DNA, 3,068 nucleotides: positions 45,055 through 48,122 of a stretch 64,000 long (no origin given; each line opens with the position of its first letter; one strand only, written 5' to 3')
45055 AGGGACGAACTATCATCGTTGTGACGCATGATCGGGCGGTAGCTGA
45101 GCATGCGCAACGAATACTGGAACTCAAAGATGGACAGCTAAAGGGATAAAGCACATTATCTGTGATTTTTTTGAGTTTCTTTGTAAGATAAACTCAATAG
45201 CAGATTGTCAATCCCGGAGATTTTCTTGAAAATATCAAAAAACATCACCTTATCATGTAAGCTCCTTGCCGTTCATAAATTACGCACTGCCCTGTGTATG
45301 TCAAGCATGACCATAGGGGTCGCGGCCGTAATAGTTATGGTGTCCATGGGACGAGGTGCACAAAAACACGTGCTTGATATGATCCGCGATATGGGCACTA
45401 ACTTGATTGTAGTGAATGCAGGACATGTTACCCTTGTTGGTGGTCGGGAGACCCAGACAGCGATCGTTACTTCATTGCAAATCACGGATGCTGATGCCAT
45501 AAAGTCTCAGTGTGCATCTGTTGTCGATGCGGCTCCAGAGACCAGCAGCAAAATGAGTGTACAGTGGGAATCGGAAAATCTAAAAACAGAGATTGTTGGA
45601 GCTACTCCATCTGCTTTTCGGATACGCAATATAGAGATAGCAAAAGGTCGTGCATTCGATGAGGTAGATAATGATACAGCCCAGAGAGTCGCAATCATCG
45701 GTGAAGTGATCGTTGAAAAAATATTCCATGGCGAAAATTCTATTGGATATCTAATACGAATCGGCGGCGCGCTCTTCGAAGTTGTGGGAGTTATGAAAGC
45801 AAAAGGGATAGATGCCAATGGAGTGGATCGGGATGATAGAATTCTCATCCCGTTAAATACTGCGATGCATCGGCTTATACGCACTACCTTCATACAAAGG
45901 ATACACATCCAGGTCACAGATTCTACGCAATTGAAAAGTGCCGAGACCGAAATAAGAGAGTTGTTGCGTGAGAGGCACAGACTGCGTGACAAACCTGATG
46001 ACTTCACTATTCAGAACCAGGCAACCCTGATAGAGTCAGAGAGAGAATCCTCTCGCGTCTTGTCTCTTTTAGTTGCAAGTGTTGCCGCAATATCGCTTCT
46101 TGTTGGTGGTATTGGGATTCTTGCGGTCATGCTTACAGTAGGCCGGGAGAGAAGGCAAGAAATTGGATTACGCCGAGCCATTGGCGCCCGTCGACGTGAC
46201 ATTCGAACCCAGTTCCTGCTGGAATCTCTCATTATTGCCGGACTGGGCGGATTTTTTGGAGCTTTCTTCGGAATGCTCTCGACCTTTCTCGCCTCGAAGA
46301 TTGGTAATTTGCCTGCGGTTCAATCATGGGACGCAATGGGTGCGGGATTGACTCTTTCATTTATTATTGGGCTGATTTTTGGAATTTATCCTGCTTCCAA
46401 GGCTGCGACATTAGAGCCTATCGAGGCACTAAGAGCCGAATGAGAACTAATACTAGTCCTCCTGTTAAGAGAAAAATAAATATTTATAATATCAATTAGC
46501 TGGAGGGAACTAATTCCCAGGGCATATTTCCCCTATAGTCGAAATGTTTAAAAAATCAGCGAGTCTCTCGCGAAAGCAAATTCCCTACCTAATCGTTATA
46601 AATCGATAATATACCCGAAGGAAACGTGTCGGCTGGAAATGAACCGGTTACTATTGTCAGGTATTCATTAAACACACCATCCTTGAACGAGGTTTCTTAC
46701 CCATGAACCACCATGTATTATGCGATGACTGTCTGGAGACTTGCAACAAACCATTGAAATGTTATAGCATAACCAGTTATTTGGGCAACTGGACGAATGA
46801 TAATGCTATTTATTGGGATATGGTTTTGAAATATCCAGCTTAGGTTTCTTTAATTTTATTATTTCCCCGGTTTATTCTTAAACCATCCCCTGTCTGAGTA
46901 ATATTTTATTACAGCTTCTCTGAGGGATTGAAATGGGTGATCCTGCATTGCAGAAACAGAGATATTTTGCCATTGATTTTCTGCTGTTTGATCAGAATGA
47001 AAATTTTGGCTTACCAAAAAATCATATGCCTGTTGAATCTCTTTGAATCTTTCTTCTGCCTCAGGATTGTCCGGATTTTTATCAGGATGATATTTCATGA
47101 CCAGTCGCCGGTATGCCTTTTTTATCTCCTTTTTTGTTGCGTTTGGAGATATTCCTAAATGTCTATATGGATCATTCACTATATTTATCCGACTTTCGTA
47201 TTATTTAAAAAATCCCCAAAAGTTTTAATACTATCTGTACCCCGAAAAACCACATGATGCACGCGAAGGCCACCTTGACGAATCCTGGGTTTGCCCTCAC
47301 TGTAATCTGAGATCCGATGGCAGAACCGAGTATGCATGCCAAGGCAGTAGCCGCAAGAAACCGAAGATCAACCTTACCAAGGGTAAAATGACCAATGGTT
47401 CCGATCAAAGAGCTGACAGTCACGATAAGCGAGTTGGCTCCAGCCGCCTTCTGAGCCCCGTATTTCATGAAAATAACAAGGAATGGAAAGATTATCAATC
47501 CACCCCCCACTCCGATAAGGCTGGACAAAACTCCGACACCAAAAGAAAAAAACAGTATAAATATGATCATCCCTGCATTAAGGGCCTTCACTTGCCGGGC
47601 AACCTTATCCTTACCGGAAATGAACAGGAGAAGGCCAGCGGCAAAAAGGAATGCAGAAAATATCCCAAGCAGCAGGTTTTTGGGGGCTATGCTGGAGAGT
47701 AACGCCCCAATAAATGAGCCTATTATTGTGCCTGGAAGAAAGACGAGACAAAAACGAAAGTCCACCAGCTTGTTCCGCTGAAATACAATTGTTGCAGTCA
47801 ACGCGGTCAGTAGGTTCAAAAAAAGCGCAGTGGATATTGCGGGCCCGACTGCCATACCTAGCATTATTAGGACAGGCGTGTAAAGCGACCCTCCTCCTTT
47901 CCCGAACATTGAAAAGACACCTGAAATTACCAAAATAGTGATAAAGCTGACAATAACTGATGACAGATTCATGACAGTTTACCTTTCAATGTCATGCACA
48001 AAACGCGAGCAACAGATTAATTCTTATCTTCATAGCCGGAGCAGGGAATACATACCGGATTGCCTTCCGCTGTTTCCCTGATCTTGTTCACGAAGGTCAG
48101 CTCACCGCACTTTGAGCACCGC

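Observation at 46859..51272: Radical-SAM/SPASM - YeeE - FmdE - TauE - J-domain gene string: candidate sulfur/selenium (or Mo/W-cofactor) handling module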

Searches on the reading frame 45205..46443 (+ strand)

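Call 7: search_protein_families(library=pfam, proteins=[window:45205-46443:+], max_evalue=0.001)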
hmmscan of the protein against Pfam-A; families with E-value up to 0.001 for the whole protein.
window:45205-46443:+ (412 aa): 2 families
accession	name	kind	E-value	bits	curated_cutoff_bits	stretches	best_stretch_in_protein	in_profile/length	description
PF12704.14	MacB_PCD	-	1.9e-40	139.8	27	1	28-252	1-206/207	MacB-like periplasmic core domain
PF02687.27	FtsX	-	4.4e-21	75.6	25.5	1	292-405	2-120/120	FtsX-like permease C-terminal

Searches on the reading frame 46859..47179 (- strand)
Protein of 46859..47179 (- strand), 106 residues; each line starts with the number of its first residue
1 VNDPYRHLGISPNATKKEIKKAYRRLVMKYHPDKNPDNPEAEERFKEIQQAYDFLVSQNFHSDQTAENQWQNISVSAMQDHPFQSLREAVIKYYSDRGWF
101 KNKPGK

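Call 3: search_protein_families(library=pfam, proteins=[window:46859-47179:-], max_evalue=0.01)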
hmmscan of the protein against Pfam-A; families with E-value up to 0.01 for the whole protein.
window:46859-47179:- (106 aa): 1 family
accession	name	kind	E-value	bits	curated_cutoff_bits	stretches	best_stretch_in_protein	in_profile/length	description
PF00226.36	DnaJ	-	2.1e-24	85.8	27.8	1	3-57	1-55/63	DnaJ domain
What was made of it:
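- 46859..47179 (-): J-domain-only protein (106 aa, HPD motif) with a conserved C-terminal tail. Pfam DnaJ 85.8 bits: call 3.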

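Call 4: search_protein_families(library=ncbifam, proteins=[window:46859-47179:-], max_evalue=0.01)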
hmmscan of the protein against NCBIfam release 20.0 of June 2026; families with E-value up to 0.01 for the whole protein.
window:46859-47179:- (106 aa): 17 families
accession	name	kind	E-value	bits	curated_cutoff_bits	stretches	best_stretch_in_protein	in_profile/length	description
TIGR02349.1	DnaJ_bact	equivalog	1.9e-22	80.1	377.2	1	5-76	3-76/354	molecular chaperone DnaJ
NF008035.0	PRK10767.1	subfamily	1.9e-20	73.2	338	1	3-59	5-61/374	molecular chaperone DnaJ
NF010874.0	PRK14281.1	equivalog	6.3e-20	71.6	619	1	3-59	4-60/397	chaperone protein DnaJ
NF010894.0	PRK14301.1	equivalog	3.1e-18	65.9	548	1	3-59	5-61/373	chaperone protein DnaJ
NF037946.1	terminal_TopJ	equivalog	4.5e-17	61.8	300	1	3-56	6-58/810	terminal organelle assembly protein TopJ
NF010872.0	PRK14279.1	equivalog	8.9e-17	61.3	556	1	3-58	10-65/394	molecular chaperone DnaJ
NF010892.0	PRK14299.1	equivalog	2.8e-16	59.6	392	1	2-56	4-57/291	chaperone protein DnaJ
NF010871.0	PRK14278.1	equivalog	3.6e-15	55.7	502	1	3-57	4-57/378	molecular chaperone DnaJ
TIGR03835.1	termin_org_DnaJ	equivalog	1.2e-14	53.7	512.25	1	3-56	3-55/871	terminal organelle assembly protein TopJ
NF010885.0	PRK14292.1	equivalog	8.5e-14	51.3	585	1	2-57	2-56/371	chaperone protein DnaJ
NF007618.0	PRK10266.1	equivalog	7.1e-13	48.7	403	1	2-62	4-63/306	curved DNA-binding protein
NF050028.1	CldAdptActJ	equivalog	1.2e-12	48.1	150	1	1-75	1-78/93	cold adaptation protein ActJcold adaptation protein ActJ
NF006948.0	PRK09430.1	equivalog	4.9e-11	42.7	162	1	2-59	200-264/267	co-chaperone DjlA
TIGR00714.1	hscB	equivalog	0.00092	19.3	46.75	0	17-55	6-47/156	Fe-S protein assembly co-chaperone HscB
NF006502.0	PRK08937.3-2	equivalog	0.0022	17.5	259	1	5-56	206-262/275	adenylosuccinate lyase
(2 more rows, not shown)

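Call 84: search_protein_families(library=padloc, proteins=[window:46859-47179:-], max_evalue=0.001)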
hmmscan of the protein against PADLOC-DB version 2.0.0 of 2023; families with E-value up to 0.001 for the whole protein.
window:46859-47179:- (106 aa): 0 families

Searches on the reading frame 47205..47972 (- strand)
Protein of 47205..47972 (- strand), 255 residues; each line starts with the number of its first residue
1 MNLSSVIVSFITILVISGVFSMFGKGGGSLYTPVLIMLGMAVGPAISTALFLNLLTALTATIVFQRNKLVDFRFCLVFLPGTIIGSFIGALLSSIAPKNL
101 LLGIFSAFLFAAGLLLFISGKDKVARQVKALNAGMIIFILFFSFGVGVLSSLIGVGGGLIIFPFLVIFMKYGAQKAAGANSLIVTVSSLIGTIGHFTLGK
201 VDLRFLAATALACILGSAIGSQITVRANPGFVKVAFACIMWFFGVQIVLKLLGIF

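Call 3: search_protein_families(library=pfam, proteins=[window:47205-47972:-], max_evalue=0.01)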
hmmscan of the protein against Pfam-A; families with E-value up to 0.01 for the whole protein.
window:47205-47972:- (255 aa): 1 family
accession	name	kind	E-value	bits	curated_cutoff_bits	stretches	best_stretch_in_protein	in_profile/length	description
PF01925.25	TauE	-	5.6e-39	134.7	32.6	1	10-246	2-236/237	Sulfite exporter TauE/SafE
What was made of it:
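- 47205..47972 (-): TauE/SafE (TSUP) family anion permease (255 aa), the regular downstream partner of FmdE. Pfam 134.7 bits: call 3.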

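Call 4: search_protein_families(library=ncbifam, proteins=[window:47205-47972:-], max_evalue=0.01)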
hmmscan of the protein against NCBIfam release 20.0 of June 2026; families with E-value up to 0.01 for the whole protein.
window:47205-47972:- (255 aa): 2 families
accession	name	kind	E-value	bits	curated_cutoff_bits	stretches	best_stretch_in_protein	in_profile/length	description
NF007909.0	PRK10621.1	equivalog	3.5e-06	26.6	383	1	7-224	12-227/266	hypothetical protein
NF040961.1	MamO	equivalog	0.0017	16.7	800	1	73-113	604-644/648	magnetosome protein MamO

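Call 84: search_protein_families(library=padloc, proteins=[window:47205-47972:-], max_evalue=0.001)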
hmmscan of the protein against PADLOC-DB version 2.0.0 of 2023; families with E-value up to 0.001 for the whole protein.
window:47205-47972:- (255 aa): 0 families
